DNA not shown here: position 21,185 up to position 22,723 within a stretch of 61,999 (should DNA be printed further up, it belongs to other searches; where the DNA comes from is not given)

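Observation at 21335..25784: MCE/PqiC-type lipid-transport operon ending in a tail-anchored, gamma-less FtsK-like motor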

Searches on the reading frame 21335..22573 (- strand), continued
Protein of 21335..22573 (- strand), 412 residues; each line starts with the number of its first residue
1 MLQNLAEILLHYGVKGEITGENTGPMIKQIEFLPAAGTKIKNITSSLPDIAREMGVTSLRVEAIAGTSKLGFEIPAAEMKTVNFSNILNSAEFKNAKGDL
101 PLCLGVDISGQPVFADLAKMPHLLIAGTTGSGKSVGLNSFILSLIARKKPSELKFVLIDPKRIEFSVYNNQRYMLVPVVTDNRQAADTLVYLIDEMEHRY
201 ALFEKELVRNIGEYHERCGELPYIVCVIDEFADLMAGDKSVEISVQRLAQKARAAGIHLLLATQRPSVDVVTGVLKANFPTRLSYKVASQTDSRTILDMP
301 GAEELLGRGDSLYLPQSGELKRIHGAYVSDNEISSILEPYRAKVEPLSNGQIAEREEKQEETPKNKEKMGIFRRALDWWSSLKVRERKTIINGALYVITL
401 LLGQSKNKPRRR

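Call 57: search_dna_similar(query=window:21335-22573:-, collection=phages, mode=protein, max_rows=30)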
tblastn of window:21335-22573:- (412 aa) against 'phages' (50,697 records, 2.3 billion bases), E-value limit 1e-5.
Records with a match: 387; places in all: 387; records where one place covers at least 80% of the query: 107.
Best place of each record, by identity: <60% 387.
By first word of the organism name: Bacillus 249; Mycobacterium 52; Bacteriophage 33; Listeria 10; Staphylococcus 9; Geobacillus 8; Ralstonia 5; Enterococcus 5; Clostridium 3; Acinetobacter 2; and 9 more.
By host as written in the record: - 48; Mycobacterium smegmatis mc2 155 43; Bacillus subtilis 29; Bacillus cereus 25; Bacillus megaterium 13; Bacillus pumilus BL8 11; Listeria monocytogenes 9; Bacillus thuringiensis subsp. kurstaki 8; and 99 more.
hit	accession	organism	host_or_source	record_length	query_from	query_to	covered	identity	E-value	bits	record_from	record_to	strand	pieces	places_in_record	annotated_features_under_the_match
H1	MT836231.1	Bacteriophage sp.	human fecal samples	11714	4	408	98%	59.3%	6e-157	495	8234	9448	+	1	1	record has no annotation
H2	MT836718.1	Bacteriophage sp.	human fecal samples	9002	3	352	85%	46.8%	4e-92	308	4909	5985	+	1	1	record has no annotation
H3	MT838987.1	Bacteriophage sp.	human fecal samples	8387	5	366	88%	44.6%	4e-94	315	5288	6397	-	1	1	record has no annotation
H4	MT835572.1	Bacteriophage sp.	human fecal samples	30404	5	368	88%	43.9%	7e-88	296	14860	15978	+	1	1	record has no annotation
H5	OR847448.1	Listeria phage LM 4-11-1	Listeria monocytogenes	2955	5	358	86%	44.2%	2e-89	295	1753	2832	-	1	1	record has no annotation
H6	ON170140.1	Ralstonia phage YO084_4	Ralstonia solanacearum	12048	9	346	82%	45.8%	8e-93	311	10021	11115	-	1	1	record has no annotation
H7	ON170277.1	Ralstonia phage YO164_2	Ralstonia solanacearum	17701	9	346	82%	45.8%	8e-93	311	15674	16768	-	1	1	record has no annotation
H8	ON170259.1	Ralstonia phage YO154_2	Ralstonia solanacearum R355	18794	9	346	82%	45.8%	8e-93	311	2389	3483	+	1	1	record has no annotation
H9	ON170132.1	Ralstonia phage YO079_2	Ralstonia solanacearum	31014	9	346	82%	45.8%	8e-93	311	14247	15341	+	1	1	record has no annotation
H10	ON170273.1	Ralstonia phage YO163_2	Ralstonia solanacearum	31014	9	346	82%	45.8%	8e-93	311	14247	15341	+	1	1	record has no annotation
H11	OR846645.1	Enterococcus phage Efs 1-1-1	Enterococcus faecalis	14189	5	337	81%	46.3%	5e-87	294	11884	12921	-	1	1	record has no annotation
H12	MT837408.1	Bacteriophage sp.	human fecal samples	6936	9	346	82%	45.5%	2e-87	295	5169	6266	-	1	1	record has no annotation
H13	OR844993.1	Staphylococcus phage SA 1306 Kay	Staphylococcus aureus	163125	5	346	83%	45.0%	7e-89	300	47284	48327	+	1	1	record has no annotation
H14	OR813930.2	Mycobacterium phage WXIN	Mycolicibacterium septicum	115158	2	334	81%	46.2%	5e-75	259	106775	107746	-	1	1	DNA translocase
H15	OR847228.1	Listeria phage LM 4-11-1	Listeria monocytogenes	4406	3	337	81%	45.6%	7e-89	299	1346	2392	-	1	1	record has no annotation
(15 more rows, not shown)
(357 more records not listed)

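Call 62: find_related_loci(query=P0173, collection=viral_contigs, flank=6000)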
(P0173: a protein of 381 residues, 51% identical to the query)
Query P0173 (381 aa) in viral_contigs; peptide patterns used: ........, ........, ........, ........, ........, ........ (x = any residue, [..] = any of these).
8 stretches matched a pattern; 4 encode a relative of the query (tblastn E <= 1e-3); 4 distinct loci.
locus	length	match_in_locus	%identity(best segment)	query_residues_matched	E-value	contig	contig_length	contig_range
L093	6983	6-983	81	56-381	4e-180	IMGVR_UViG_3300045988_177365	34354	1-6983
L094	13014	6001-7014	40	4-327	6e-67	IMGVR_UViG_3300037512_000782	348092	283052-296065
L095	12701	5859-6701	38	22-306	2e-48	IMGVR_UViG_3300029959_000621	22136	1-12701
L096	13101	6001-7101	35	8-309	8e-35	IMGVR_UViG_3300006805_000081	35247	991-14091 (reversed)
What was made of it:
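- IMG/VR holds a relative at 81% identity (call 62).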

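Call 63: find_related_loci(query=window:21335-22573:-, collection=viral_contigs, flank=6000)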
Query window:21335-22573:- (412 aa) in viral_contigs; peptide patterns used: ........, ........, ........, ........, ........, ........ (x = any residue, [..] = any of these).
90 stretches matched a pattern; 80 encode a relative of the query (tblastn E <= 1e-3); 80 distinct loci.
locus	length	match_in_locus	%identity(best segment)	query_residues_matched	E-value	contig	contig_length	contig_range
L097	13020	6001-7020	48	5-344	9e-100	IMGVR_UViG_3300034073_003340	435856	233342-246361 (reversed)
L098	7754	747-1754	46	3-335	8e-96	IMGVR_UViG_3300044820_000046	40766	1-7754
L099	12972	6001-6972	44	9-327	3e-73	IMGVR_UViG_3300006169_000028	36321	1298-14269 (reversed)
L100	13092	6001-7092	38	9-328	3e-70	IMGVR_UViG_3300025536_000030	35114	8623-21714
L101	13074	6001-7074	38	9-328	1e-69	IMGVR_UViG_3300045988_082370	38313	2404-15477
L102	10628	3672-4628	43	24-328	8e-70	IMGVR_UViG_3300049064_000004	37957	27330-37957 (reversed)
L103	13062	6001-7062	41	9-325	1e-68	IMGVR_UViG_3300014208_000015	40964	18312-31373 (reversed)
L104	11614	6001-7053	38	24-328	8e-68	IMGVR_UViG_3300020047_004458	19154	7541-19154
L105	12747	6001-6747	46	82-333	9e-68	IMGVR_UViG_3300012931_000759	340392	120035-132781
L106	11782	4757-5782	40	9-327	3e-67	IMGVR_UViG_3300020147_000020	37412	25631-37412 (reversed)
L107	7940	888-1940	39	24-328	5e-67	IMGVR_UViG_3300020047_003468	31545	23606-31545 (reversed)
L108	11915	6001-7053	38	24-328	1e-66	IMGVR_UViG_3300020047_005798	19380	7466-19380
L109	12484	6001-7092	38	9-328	1e-66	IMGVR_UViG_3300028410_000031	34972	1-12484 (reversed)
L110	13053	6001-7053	39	24-328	1e-66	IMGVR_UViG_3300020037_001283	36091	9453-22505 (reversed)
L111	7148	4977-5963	40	9-328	5e-66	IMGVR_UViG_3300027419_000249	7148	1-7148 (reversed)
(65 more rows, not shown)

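Call 67: list_cluster_members(proteins=[P0163, P0164, P0165, P0167, P0170, P0174, P0180, P0184, P0186, P0177])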
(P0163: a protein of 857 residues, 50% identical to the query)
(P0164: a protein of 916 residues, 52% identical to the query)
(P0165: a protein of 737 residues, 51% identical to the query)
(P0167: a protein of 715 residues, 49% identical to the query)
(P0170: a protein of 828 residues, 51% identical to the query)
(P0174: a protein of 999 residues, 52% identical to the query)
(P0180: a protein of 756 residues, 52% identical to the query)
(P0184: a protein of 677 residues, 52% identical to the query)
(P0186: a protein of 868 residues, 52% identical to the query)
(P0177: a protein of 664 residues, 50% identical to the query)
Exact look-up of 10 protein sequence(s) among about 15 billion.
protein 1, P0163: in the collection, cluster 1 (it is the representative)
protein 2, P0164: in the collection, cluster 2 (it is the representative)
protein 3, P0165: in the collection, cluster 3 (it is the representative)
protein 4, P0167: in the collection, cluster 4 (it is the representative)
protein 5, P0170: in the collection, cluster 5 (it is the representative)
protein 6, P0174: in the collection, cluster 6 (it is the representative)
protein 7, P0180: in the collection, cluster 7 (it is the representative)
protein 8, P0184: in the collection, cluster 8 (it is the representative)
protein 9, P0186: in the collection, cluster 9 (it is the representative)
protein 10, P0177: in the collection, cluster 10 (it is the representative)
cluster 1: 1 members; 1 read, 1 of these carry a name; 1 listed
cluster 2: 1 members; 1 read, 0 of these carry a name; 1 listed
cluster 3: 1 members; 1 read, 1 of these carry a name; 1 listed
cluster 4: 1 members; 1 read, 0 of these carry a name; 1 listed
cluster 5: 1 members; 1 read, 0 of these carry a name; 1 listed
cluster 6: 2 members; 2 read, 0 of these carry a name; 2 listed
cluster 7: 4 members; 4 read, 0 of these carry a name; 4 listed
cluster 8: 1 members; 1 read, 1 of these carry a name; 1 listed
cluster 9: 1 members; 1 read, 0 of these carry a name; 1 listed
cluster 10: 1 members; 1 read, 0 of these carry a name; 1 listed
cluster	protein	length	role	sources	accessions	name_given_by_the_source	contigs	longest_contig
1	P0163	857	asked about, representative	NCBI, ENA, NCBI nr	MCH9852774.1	MAG: DNA translocase FtsK [Alphaproteobacteria bacterium] | DNA translocase FtsK [Alphaproteobacteria bacterium]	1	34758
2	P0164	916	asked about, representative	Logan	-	-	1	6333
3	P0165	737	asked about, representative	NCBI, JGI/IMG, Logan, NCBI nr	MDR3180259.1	MAG: DNA translocase FtsK 4TM domain-containing protein [Holosporaceae bacterium] | S-DNA-T family DNA segregation ATPase FtsK/SpoIIIE | DNA translocase FtsK 4TM domain-containing protein [Holosporaceae bacterium]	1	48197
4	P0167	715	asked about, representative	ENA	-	-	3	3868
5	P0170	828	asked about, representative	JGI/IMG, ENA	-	-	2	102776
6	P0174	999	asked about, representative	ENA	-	-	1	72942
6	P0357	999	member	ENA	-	-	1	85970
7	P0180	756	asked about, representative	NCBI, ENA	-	-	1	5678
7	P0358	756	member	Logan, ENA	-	-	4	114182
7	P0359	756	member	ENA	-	-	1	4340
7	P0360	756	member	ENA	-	-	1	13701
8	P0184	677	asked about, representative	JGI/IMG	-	S-DNA-T family DNA segregation ATPase FtsK/SpoIIIE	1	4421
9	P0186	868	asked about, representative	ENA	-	-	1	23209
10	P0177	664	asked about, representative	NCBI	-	-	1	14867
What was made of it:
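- Tried and rejected: Organism names of the nearest long forms (an Alphaproteobacteria MAG and Holosporaceae) did not help (call 67).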
